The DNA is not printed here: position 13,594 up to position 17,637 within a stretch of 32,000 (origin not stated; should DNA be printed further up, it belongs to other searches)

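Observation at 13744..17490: One-polypeptide ECF sigma factor, TM helix, about 800 aa of beta-sandwich domains and a periplasmic TlpA-like CxxC thioredoxin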

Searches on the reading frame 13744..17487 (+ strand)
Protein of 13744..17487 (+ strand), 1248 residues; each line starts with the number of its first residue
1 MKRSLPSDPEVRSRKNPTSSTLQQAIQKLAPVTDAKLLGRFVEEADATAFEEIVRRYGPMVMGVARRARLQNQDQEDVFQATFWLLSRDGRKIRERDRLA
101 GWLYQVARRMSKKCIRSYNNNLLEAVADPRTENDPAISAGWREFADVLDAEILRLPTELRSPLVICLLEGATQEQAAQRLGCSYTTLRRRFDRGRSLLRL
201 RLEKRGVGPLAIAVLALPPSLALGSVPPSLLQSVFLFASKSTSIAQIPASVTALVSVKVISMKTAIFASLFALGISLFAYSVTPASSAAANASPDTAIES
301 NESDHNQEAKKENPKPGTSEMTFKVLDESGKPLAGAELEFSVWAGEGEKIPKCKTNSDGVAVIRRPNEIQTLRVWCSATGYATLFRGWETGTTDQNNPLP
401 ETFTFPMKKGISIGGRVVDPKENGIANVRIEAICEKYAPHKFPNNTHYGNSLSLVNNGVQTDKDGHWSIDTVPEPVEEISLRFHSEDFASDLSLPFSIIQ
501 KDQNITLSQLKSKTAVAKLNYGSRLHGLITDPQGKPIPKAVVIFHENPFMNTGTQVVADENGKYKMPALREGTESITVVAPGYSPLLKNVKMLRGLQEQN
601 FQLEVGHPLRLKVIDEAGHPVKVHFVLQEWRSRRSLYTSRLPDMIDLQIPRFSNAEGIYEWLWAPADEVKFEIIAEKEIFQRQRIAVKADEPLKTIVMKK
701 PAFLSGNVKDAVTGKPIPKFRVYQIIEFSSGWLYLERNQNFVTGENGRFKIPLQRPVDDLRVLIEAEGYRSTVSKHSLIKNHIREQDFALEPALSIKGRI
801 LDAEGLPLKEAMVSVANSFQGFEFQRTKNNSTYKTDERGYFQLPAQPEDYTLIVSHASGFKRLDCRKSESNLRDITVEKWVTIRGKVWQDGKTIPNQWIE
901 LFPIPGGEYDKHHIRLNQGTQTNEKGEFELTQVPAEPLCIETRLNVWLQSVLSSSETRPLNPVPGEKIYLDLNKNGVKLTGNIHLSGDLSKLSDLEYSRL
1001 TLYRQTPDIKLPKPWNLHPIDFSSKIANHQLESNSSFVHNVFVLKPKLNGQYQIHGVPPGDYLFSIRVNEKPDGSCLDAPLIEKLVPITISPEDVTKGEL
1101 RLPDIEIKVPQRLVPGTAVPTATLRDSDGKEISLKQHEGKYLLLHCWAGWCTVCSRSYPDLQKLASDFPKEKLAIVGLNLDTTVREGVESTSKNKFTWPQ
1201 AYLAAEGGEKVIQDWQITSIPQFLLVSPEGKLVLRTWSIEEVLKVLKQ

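Call 3: search_protein_families(library=pfam, proteins=[window:13744-17487:+], max_evalue=1)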
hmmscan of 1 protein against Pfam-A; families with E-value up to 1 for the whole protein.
window:13744-17487:+ (1248 aa): 32 families (the best 25 are shown)
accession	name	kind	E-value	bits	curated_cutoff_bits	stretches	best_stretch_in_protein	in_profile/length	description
PF13620.12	CarboxypepD_reg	-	7.3e-45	151.7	32.3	6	525-593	2-70/82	Carboxypeptidase regulatory-like domain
PF13715.12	CarbopepD_reg_2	-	8.2e-25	87.1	32.2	4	526-603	2-76/88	CarboxypepD_reg-like domain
PF00578.27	AhpC-TSA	-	8e-15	55.3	26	1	1116-1233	2-122/124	AhpC/TSA family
PF20598.4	DUF6795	-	2.5e-14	53.9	27.4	1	796-849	1-49/103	Domain of unknown function (DUF6795)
PF13905.12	Thioredoxin_8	-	1.8e-11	44.6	27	1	1139-1231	1-93/94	Thioredoxin-like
PF08534.16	Redoxin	-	1.8e-09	38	26.6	1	1116-1183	3-73/148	Redoxin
PF02369.22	Big_1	-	8.8e-09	35.8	34.9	2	319-363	19-64/93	Bacterial Ig-like domain (group 1)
PF04542.20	Sigma70_r2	-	3.4e-07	30.4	24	1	53-117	1-67/71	Sigma-70 region 2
PF10670.15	DUF4198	-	4.2e-07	30.7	34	1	320-366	148-196/209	Domain of unknown function (DUF4198)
PF00775.27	Dioxygenase_C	-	8.9e-07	29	27.3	0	792-819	28-55/182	Dioxygenase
PF08281.18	Sigma70_r4_2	-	5.5e-06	26.4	25.7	1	148-197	4-53/54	Sigma-70, region 4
PF00085.26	Thioredoxin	-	7.8e-05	23.1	23.5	1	1138-1183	17-61/103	Thioredoxin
PF24107.1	DUF7382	-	0.00019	21.7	27.4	1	315-363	16-64/65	Domain of unknown function (DUF7382)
PF00255.25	GSHPx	-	0.00027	20.9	27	1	1124-1178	6-59/108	Glutathione peroxidase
PF17802.7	SpaA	-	0.0007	20.1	23.1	0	324-363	6-46/91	Prealbumin-like fold domain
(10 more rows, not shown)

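Call 4: search_protein_families(library=ncbifam, proteins=[window:13744-17487:+], max_evalue=1)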
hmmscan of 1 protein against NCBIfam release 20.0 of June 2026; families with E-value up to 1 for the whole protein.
window:13744-17487:+ (1248 aa): 63 families (the best 25 are shown)
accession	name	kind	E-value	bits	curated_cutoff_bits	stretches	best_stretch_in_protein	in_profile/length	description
TIGR02959.1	SigZ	equivalog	5.2e-17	62.2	168.65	1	71-203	18-149/170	RNA polymerase sigma factor SigZ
TIGR02937.1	sigma70-ECF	superfamily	2.8e-15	56.3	42.9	1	49-201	2-164/165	sigma-70 family RNA polymerase sigma factor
NF007215.0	PRK09637.1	equivalog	1.3e-14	54.7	212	1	71-203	24-155/181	RNA polymerase sigma factor SigZ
NF007225.0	PRK09643.1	equivalog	3.6e-14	52.9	190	1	31-203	11-183/204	RNA polymerase sigma factor SigM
NF008888.0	PRK11922.1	equivalog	5.9e-14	52.2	204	1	27-205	10-199/231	RNA polymerase sigma factor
NF004113.0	PRK05602.1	equivalog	3.3e-13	49.7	208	1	28-205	26-204/211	RNA polymerase sigma factor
NF002854.0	PRK03147.1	subfamily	1.1e-12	48.2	170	1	1116-1233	39-153/176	thiol-disulfide oxidoreductase ResA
NF007229.0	PRK09647.1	equivalog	2.9e-12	46.4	265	1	42-205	38-205/220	RNA polymerase sigma factor SigE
TIGR04134.1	lipo_with_rSAM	hypoth_equivalog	4.5e-11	43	39.8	1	795-893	41-140/150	radical SAM-associated putative lipoprotein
TIGR02983.1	SigE-fam_strep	subfamily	6e-11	42.5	141.55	1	45-204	3-160/162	SigE family RNA polymerase sigma factor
NF047696.1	ThlDiSintTplARhiz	equivalog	1.2e-10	41.6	230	1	1118-1184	76-142/219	thiol:disulfide interchange protein TlpA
NF009166.1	PRK12513.1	equivalog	4.7e-10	39.5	206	1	30-203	5-187/193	RNA polymerase sigma factor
NF009190.0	PRK12538.1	equivalog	9.4e-10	38.6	303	1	27-204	43-221/233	RNA polymerase sigma factor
TIGR02985.1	Sig70_bacteroi1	subfamily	2.6e-09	37.5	126.4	1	49-201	2-161/162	RNA polymerase sigma-70 factor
NF009172.0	PRK12519.1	subfamily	2.6e-09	36.9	222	1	23-201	5-186/194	RNA polymerase sigma factor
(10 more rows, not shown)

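Call 10: find_encoding_contigs(protein=window:13744-17487:+, flank=10000, max_places=6)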
Protein window:13744-17487:+ (1248 aa): 1 contig read that carries it; 1 place shown.
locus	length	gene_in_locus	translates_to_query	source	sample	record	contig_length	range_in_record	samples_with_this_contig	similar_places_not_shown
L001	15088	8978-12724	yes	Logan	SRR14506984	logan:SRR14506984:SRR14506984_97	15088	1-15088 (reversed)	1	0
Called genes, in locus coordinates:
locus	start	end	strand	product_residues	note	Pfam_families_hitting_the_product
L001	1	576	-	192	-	?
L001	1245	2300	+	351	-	PF01839:FG-GAP (weak), PF13517:FG-GAP_3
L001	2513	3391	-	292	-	PF00756:Esterase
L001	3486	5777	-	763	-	PF14871:GHL6, PF08532:Glyco_hydro_42M (weak), PF06283:ThuA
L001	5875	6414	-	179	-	PF01243:PNPOx_N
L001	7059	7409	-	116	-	PF01638:HxlR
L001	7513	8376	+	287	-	PF01073:3Beta_HSD (faint), PF01370:Epimerase (faint), PF05368:NmrA, PF13460:NAD_binding_10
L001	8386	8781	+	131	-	PF07366:SnoaL, PF12680:SnoaL_2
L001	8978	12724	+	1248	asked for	PF04542:Sigma70_r2 (weak), PF08281:Sigma70_r4_2 (weak), PF00775:Dioxygenase_C (faint), PF02369:Big_1 (faint), PF13620:CarboxypepD_reg, PF00578:AhpC-TSA, PF08534:Redoxin, PF13905:Thioredoxin_8, +3 more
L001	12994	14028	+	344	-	PF07963:N_methyl, PF07596:SBP_bac_10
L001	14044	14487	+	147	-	-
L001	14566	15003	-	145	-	-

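Call 12: find_related_loci(query=window:13744-17487:+, collection=genome_contigs, flank=6000)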
Query window:13744-17487:+ (1248 aa) in genome_contigs; peptide patterns used: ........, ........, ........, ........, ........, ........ (x = any residue, [..] = any of these).
14 stretches matched a pattern, but none encodes a relative of the query by tblastn (E <= 1e-3).

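Call 39: search_protein_representatives(protein=window:13888-17487:+)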
Query: 1200 residues. Proteins with E-value up to 0.001 (for the whole library): 81027; up to 1e-10: 26707; up to 1e-30: 2304. The best 150 are listed.
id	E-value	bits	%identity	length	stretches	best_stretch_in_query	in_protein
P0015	0.0e+00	1184.0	47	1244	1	1-1199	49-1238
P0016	1.5e-227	774.7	29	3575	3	255-1195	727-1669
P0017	1.0e-208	712.3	34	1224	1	1-1198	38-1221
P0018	1.7e-202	691.7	29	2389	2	264-1198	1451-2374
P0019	2.1e-192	658.3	37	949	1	273-1186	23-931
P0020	4.1e-173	594.4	42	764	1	266-1026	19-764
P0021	1.4e-162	559.5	33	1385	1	193-1192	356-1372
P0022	1.2e-160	553.2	35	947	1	272-1197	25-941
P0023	1.5e-156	539.5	35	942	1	266-1193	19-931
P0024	3.3e-145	502.0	30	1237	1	1-1198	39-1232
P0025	2.1e-143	496.0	30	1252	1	1-1187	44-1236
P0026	9.5e-138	477.3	31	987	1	257-1197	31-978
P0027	2.4e-134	466.0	31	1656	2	241-1198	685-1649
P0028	4.6e-134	465.1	31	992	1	235-1195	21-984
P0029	1.3e-133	463.5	33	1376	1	268-1195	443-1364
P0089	1.5e-85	304.4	30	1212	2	1-842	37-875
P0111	2.0e-79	284.1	26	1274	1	3-1187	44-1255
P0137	9.2e-73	262.1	31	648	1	473-1109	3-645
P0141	2.6e-72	260.6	27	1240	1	1-1191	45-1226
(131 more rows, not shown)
